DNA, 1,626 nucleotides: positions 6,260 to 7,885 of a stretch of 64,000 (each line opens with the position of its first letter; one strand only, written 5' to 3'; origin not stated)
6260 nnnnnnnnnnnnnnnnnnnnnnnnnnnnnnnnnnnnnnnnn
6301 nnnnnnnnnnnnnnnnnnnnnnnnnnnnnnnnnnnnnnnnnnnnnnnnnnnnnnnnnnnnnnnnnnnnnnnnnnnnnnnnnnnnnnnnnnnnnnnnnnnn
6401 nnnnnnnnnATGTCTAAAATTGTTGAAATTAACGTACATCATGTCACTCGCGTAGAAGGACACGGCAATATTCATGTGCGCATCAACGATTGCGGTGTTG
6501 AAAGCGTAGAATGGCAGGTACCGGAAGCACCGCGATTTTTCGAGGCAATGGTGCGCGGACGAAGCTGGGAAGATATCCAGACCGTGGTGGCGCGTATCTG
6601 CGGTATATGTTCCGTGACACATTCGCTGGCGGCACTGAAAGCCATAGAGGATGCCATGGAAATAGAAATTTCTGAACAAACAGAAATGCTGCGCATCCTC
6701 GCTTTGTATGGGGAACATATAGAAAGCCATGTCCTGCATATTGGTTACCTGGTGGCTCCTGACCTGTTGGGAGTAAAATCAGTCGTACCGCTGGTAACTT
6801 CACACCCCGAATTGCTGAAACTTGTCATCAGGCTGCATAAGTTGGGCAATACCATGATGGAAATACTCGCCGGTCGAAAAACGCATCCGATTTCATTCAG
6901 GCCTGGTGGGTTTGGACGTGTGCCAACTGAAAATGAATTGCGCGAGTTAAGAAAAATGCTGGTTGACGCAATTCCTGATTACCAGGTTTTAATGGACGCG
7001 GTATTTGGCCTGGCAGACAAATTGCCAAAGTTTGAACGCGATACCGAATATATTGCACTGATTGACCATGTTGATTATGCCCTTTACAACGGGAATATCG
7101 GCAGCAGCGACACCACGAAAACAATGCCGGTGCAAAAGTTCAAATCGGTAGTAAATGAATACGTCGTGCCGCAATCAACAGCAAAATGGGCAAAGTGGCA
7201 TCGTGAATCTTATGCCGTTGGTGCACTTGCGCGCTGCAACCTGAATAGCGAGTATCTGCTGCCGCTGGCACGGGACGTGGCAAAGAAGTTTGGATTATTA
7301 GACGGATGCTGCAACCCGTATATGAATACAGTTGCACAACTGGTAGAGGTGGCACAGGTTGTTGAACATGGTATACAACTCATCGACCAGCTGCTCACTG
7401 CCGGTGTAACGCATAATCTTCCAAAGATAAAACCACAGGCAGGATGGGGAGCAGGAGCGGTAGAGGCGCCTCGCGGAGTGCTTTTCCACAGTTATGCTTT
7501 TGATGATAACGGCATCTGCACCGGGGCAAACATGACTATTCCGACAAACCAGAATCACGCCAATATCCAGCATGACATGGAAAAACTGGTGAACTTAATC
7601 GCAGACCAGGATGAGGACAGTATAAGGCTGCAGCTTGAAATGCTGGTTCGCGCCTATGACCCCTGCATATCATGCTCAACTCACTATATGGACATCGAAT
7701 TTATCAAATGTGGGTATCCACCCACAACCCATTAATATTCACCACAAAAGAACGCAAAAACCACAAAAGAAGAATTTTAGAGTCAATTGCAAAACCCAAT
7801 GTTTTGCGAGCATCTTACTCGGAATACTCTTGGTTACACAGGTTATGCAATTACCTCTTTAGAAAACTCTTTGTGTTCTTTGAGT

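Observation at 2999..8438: Group 3b (sulfhydrogenase-type) four-subunit [NiFe] hydrogenase cassette bracketed by inverted about 70-bp repeats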

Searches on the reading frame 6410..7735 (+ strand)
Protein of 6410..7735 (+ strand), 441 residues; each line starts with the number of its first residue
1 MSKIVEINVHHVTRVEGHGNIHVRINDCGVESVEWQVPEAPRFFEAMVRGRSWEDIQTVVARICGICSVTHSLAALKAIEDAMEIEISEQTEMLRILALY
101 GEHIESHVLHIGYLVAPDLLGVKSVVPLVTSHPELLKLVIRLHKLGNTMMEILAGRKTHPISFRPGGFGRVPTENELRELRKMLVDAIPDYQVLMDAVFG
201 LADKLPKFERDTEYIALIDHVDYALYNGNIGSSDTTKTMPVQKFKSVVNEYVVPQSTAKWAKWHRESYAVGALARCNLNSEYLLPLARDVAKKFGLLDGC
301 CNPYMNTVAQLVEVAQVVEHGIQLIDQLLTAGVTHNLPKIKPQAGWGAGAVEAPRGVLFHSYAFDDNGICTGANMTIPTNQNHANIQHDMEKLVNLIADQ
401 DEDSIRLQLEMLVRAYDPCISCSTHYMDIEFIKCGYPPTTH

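Call 9: search_protein_families(library=ncbifam, proteins=[window:6410-7735:+])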
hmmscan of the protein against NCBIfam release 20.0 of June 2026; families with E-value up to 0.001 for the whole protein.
window:6410-7735:+ (441 aa): 14 families
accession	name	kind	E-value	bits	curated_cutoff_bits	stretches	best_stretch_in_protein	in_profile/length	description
NF040828.1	sulfhyd_ShyA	equivalog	7.3e-86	288.6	700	1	6-427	2-413/415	NAD(P)-dependent hydrogenase/sulfhydrogenase 2 subunit alpha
NF040832.1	sulfhyd_HydA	equivalog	1.3e-74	251.9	880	1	5-426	3-423/426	NADPH-dependent hydrogenase/sulfhydrogenase 1 subunit alpha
NF041785.2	VhuA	equivalog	9.4e-53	179.2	800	1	6-390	3-409/418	F420-non-reducing hydrogenase Vhu subunit A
TIGR03295.1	frhA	equivalog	2.1e-40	138.9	392.5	1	2-427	2-397/412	coenzyme F420 hydrogenase subunit alpha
NF033181.1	NiFeSe_hydrog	equivalog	8.1e-40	137.2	600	2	6-139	3-135/507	nickel-dependent hydrogenase large subunit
NF045518.1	H2_NiFeSe_large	exception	2e-32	112.7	780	2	5-130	2-126/485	NiFeSe hydrogenase large subunit HysA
NF007778.0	PRK10467.1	equivalog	5.7e-22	77.7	969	1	7-126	5-123/567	hydrogenase 2 large subunit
NF007550.0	PRK10170.1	equivalog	1e-19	70.4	1101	1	9-122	21-134/597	Ni/Fe-hydrogenase large subunit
TIGR01962.1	NuoD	equivalog_domain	5.6e-08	32.1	459.35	1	32-184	31-171/386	NADH dehydrogenase (quinone) subunit D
NF008974.0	PRK12322.1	equivalog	1.4e-07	30.8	522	1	43-130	46-132/366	NADH-quinone oxidoreductase subunit D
NF004739.1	PRK06075.1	equivalog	6.5e-07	28.5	360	1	17-184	14-169/384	NADH-quinone oxidoreductase subunit D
NF041786.2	VhuU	equivalog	1.2e-06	28.3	70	1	409-428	11-30/45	F420-non-reducing hydrogenase selenoprotein subunit VhuU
NF008728.0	PRK11742.1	equivalog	0.0003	19.3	840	1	42-170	253-369/598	NADH-quinone oxidoreductase subunit C/D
NF040602.1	F420_dehyd_FpoD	exception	0.00049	19.2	600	1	20-114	24-118/372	F420H2 dehydrogenase subunit FpoD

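Call 13: find_encoding_contigs(protein=window:6410-7735:+, flank=10000, max_places=10)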
Protein window:6410-7735:+ (441 aa): 11 contigs read that carry it; 5 places shown.
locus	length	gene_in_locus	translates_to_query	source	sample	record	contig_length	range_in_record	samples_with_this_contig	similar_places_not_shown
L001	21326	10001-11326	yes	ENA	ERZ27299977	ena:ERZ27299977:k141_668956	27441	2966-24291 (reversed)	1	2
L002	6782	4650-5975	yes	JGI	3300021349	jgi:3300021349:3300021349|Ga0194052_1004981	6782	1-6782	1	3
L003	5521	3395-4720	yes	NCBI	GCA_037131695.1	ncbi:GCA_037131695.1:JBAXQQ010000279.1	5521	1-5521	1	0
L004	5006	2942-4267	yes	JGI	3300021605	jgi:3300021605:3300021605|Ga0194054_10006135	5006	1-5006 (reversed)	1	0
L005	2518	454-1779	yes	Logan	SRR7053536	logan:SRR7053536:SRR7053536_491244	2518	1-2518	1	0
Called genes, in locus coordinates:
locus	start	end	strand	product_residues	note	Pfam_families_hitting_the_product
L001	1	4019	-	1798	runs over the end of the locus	PF05359:DUF748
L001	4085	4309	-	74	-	-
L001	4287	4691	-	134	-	PF00072:Response_reg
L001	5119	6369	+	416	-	PF00994:MoCF_biosynth, PF18146:CinA_KH, PF02464:CinA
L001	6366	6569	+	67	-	-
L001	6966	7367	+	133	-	PF00571:CBS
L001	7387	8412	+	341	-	PF13183:Fer4_8 (faint), PF13534:Fer4_17 (faint), PF12838:Fer4_7 (faint), PF17179:Fer4_22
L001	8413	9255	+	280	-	PF00970:FAD_binding_6 (weak), PF00175:NAD_binding_1, PF10418:DHODB_Fe-S_bind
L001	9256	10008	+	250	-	PF01058:Oxidored_q6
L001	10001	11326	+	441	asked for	PF27537:HoxH (weak), PF00374:NiFeSe_Hases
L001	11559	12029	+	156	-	PF01750:HycI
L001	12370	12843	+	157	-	-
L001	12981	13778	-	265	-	PF25084:LbH_EIF2B (faint), PF25087:GMPPB_C (faint), PF00132:Hexapep, PF13720:Acetyltransf_11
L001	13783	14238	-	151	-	PF07977:FabA, PF22818:ApeI-like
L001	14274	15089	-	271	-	PF03331:LpxC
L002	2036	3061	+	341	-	PF13183:Fer4_8 (faint), PF13534:Fer4_17 (faint), PF12838:Fer4_7 (faint), PF17179:Fer4_22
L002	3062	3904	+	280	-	PF00970:FAD_binding_6 (weak), PF00175:NAD_binding_1, PF10418:DHODB_Fe-S_bind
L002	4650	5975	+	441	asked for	PF27537:HoxH (weak), PF00374:NiFeSe_Hases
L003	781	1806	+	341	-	PF13183:Fer4_8 (faint), PF13534:Fer4_17 (faint), PF12838:Fer4_7 (faint), PF17179:Fer4_22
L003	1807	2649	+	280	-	PF00970:FAD_binding_6 (weak), PF00175:NAD_binding_1, PF10418:DHODB_Fe-S_bind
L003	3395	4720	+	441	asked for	PF27537:HoxH (weak), PF00374:NiFeSe_Hases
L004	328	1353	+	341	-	PF13183:Fer4_8 (faint), PF13534:Fer4_17 (faint), PF12838:Fer4_7 (faint), PF17179:Fer4_22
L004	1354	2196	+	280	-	PF00970:FAD_binding_6 (weak), PF00175:NAD_binding_1, PF10418:DHODB_Fe-S_bind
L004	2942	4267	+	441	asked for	PF27537:HoxH (weak), PF00374:NiFeSe_Hases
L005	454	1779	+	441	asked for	PF27537:HoxH (weak), PF00374:NiFeSe_Hases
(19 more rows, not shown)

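Call 30: search_solved_structures(query=window:6410-7735:+, max_evalue=0.00001)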
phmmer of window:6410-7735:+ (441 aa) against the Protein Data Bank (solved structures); distinct sequences matched with E-value up to 0.00001: 70 (the best 60 are shown).
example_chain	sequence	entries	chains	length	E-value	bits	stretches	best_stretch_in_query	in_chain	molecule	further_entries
9nez_D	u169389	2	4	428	3.6e-70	240.2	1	6-427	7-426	Sulfhydrogenase 1 subunit alpha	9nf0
9e15_B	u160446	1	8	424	1.3e-69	238.4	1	6-425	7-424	Sulfhydrogenase 1 subunit alpha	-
9e1j_B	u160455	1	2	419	2.1e-69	237.8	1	7-425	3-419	Sulfhydrogenase 1 subunit alpha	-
5yxy_A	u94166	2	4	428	2.6e-69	237.4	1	5-426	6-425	Cytosolic NiFe-hydrogenase, alpha subunit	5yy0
5odc_F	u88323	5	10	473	6.8e-55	189.9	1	5-428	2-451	Methyl-viologen reducing hydrogenase subunit A | Methyl-viologen reducing hydrogenase, subunit A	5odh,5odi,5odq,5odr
7t2r_D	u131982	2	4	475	1.2e-49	172.6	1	1-427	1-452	NiFe hydrogenase large subunit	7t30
9sfi_g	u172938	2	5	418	4.9e-46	160.7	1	7-390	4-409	Coenzyme F420-reducing hydrogenase, alpha subunit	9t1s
9sw2_F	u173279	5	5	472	5.1e-46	160.7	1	5-430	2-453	F420-non-reducing hydrogenase subunit A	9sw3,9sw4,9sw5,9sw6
5xf9_D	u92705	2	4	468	2.6e-36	128.7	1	9-425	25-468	NAD-reducing hydrogenase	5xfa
3zfs_A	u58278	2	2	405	1.3e-27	100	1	9-202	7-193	F420-REDUCING HYDROGENASE, SUBUNIT ALPHA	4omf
6qgt_A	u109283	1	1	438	9.8e-27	97.1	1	1-170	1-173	F420-reducing hydrogenase, subunit alpha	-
4ci0_A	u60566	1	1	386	2e-26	96.1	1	9-202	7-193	F420-REDUCING HYDROGENASE, SUBUNIT ALPHA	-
6qgr_A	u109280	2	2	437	2.4e-26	95.9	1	3-170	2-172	Coenzyme F420 hydrogenase subunit alpha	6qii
9r51_A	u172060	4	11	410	4.7e-25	91.6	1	1-176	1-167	F420-reducing [NiFe]-hydrogenase from Methanothermococcus thermolithotrophicus subunit alp | F420-reducing [NiFe]-hydrogenase from Methanothermococcus thermolit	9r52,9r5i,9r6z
5jsu_B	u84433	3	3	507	2.6e-22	82.6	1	7-154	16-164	Periplasmic [NiFeSe] hydrogenase, large subunit, selenocysteine-containing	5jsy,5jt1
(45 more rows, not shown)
